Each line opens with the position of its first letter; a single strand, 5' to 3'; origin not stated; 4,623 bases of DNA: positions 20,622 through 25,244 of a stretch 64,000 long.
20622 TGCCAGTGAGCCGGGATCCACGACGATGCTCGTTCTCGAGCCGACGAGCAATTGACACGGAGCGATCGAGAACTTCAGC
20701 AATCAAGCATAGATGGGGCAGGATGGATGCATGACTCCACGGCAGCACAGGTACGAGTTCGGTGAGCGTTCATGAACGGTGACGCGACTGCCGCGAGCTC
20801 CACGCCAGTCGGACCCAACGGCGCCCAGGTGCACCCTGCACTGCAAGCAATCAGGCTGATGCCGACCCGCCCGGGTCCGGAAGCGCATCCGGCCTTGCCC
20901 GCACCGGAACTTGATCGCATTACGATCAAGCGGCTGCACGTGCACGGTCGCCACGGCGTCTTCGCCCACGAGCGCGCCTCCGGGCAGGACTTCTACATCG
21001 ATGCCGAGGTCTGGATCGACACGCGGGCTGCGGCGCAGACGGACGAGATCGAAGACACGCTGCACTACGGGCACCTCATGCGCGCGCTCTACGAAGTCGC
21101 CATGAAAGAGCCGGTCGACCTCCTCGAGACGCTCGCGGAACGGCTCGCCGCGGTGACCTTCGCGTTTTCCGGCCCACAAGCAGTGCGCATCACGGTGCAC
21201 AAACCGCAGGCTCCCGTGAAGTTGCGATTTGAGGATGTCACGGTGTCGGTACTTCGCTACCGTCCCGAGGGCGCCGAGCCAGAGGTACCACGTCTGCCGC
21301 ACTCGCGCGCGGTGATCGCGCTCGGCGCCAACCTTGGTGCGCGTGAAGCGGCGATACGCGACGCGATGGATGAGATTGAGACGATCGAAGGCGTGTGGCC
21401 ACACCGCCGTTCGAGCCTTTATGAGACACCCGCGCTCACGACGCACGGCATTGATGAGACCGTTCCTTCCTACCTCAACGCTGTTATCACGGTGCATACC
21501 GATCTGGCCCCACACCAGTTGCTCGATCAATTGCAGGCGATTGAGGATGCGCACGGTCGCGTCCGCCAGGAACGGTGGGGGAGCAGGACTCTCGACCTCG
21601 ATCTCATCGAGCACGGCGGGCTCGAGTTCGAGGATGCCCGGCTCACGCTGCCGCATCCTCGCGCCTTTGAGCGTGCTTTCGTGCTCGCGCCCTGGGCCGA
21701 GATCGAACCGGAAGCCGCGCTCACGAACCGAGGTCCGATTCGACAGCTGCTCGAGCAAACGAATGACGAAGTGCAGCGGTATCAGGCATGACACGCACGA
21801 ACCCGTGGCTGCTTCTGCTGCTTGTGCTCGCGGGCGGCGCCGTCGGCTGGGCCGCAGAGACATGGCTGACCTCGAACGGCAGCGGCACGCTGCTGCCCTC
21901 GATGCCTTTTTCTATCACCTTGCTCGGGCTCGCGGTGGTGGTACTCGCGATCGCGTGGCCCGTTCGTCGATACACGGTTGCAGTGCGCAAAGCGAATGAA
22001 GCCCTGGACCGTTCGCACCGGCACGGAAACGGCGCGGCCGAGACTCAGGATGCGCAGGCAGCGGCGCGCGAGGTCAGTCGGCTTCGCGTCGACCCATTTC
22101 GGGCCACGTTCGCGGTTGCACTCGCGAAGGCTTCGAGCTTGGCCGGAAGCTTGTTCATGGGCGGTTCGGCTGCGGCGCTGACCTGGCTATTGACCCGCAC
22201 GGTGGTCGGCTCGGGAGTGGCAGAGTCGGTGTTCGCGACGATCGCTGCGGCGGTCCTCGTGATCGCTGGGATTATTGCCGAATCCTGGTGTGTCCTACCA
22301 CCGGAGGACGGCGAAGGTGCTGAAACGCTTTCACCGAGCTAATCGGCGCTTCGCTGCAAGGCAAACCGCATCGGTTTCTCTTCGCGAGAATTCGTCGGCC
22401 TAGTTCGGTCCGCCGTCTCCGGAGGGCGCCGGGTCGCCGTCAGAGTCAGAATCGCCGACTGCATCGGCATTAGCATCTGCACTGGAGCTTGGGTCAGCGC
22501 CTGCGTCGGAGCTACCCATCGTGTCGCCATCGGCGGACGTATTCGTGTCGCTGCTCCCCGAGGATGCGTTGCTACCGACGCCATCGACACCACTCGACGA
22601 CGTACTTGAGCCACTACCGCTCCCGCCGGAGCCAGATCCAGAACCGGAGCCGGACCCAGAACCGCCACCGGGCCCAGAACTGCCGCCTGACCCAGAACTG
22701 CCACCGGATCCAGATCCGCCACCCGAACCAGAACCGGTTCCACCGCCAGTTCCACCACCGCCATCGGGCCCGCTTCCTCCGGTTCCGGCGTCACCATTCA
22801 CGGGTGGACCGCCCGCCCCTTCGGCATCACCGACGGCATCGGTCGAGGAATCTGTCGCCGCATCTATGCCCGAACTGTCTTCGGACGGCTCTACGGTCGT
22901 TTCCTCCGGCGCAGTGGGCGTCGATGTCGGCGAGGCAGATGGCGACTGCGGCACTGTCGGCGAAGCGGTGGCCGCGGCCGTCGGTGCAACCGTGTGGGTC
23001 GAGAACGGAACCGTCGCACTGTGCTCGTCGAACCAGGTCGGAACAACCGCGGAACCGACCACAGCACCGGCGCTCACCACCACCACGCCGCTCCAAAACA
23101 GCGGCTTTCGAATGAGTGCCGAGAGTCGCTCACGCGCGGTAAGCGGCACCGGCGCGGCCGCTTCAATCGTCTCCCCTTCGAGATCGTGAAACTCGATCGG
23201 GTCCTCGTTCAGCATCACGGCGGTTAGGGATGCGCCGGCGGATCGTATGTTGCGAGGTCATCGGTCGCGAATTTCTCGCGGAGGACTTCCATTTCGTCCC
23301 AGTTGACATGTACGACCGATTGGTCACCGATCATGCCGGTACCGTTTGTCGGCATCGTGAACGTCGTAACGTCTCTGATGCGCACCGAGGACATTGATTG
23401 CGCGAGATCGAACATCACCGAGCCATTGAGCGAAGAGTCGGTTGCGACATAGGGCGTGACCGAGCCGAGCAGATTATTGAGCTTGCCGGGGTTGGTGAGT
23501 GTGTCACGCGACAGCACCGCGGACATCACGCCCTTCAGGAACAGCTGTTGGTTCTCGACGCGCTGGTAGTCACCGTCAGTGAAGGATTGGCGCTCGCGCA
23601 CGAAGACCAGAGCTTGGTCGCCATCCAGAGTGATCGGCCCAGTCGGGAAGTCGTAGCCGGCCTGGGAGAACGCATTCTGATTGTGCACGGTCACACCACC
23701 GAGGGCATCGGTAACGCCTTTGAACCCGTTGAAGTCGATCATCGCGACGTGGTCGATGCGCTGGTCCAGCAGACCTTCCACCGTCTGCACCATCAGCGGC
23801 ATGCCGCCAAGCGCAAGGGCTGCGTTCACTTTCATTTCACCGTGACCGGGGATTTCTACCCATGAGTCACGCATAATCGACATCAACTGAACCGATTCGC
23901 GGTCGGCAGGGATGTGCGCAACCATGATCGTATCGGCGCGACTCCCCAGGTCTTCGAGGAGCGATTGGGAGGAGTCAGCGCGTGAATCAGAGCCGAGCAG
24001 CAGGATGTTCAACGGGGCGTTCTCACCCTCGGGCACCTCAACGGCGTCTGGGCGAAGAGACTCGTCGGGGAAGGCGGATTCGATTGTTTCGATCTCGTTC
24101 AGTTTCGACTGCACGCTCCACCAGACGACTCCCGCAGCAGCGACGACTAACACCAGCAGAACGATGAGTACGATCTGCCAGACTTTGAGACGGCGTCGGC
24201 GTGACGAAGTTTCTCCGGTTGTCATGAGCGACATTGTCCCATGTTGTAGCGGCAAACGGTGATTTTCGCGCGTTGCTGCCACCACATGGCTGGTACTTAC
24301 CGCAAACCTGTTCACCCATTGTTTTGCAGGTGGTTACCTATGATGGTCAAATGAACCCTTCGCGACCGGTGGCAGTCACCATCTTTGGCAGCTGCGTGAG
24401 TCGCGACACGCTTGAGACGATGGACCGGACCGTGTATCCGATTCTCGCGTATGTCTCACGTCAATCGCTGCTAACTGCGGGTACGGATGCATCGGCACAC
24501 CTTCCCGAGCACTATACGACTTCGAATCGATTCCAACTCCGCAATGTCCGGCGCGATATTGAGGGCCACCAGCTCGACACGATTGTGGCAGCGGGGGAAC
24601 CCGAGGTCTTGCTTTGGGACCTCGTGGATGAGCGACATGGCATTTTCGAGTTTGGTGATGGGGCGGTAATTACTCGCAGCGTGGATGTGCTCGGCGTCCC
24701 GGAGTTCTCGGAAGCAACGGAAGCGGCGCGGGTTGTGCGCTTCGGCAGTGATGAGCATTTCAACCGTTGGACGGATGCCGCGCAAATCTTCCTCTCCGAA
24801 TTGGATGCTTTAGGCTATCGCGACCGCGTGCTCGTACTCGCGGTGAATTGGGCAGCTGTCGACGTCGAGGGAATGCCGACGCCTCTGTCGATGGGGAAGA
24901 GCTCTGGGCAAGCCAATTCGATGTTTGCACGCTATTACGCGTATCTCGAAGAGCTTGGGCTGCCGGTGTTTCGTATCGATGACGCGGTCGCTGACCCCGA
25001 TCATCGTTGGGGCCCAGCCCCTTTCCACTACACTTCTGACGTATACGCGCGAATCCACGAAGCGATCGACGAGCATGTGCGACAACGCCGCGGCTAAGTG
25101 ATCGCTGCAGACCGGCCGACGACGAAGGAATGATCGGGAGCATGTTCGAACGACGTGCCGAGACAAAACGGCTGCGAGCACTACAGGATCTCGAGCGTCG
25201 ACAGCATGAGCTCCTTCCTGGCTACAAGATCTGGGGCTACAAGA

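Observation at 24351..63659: A ~40-kb ABC-exporter-dependent wall glycopolymer locus built around acetamido-uronic acids, with mostly uncharacterised enzymes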

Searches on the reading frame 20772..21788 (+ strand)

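Call 13: search_protein_families(library=pfam, proteins=[window:20772-21788:+], max_evalue=0.0001)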
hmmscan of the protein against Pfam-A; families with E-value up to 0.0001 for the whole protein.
window:20772-21788:+ (339 aa): 2 families
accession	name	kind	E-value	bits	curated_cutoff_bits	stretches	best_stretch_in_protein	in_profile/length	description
PF01288.25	HPPK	-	1.9e-35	122.2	25.7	1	181-313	1-116/116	7,8-dihydro-6-hydroxymethylpterin-pyrophosphokinase (HPPK)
PF02152.23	FolB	-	7e-33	113.9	31.8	1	50-160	1-112/113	Dihydroneopterin aldolase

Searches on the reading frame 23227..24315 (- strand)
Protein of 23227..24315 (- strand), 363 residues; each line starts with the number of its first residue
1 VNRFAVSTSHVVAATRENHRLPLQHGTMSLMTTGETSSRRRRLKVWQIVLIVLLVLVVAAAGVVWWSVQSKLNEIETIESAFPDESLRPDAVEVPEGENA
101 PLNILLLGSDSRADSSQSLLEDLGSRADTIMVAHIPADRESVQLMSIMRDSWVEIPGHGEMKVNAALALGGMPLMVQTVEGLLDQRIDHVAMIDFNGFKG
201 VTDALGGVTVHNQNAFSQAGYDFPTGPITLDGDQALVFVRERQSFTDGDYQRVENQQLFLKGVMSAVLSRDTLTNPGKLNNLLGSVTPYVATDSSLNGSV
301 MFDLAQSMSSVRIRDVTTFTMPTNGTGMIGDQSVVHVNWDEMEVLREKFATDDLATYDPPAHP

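Call 3: search_protein_families(library=pfam, proteins=[window:23227-24315:-], max_evalue=0.01)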
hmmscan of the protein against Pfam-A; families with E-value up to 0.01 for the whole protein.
window:23227-24315:- (363 aa): 1 family
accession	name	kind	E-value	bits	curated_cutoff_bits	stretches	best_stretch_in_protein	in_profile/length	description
PF03816.19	LytR_cpsA_psr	-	3.7e-43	147.7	24.6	1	126-267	1-148/150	LytR_cpsA_psr family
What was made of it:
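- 23224..24315 (-): LCP (LytR-CpsA-Psr) glycopolymer-peptidoglycan ligase with one N-terminal TM segment. PF03816 E=3.7e-43 (call 3).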

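Call 7: search_protein_families(library=ncbifam, proteins=[window:23227-24315:-], max_evalue=0.001)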
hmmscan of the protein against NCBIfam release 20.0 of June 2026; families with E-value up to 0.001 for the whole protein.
window:23227-24315:- (363 aa): 4 families
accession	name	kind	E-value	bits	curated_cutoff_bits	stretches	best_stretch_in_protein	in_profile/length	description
NF006897.1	PRK09379.1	equivalog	5.2e-41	140.8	441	1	45-325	4-270/298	polyisoprenyl-teichoic acid--peptidoglycan teichoic acid transferase TagU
TIGR00350.1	lytR_cpsA_psr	domain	8.4e-35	120.3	62.3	1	126-267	2-150/152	LCP family glycopolymer transferase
NF051849.1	LCP_trans_Cps2A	equivalog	2.6e-28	99.4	650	1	125-305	239-418/477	LCP family glycopolymer transferase CpsA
NF047591.1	ligase_LytR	equivalog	4.8e-26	91.9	450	1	48-311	7-276/336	glycopolymer--peptidoglycan transferase LytR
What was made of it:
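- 23224..24315 (-): TagU/LCP NCBIfam hits (call 7).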

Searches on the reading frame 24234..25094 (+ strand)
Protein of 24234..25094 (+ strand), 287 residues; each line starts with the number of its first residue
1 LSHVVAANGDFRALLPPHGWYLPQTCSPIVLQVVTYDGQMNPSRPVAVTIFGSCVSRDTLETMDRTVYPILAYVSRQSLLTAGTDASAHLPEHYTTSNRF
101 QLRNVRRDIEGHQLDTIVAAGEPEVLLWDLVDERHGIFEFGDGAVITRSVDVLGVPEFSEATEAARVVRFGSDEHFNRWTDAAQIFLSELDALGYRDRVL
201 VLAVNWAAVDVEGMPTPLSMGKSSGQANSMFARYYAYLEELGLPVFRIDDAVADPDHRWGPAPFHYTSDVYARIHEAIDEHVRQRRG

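Call 3: search_protein_families(library=pfam, proteins=[window:24234-25094:+], max_evalue=0.01)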
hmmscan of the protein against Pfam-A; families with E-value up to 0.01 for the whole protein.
window:24234-25094:+ (287 aa): 1 family
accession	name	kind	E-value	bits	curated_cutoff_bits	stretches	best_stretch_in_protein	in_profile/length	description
PF19786.4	DUF6270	-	7.1e-62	209.7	27.5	1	50-266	1-222/222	Family of unknown function (DUF6270)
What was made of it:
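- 24234..25097 (+): DUF6270 protein of unknown role; likely start at 24351. PF19786 E=7e-62, above cutoff (call 3).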

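Call 7: search_protein_families(library=ncbifam, proteins=[window:24234-25094:+], max_evalue=0.001)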
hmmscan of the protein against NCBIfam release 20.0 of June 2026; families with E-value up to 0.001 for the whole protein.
window:24234-25094:+ (287 aa): 0 families
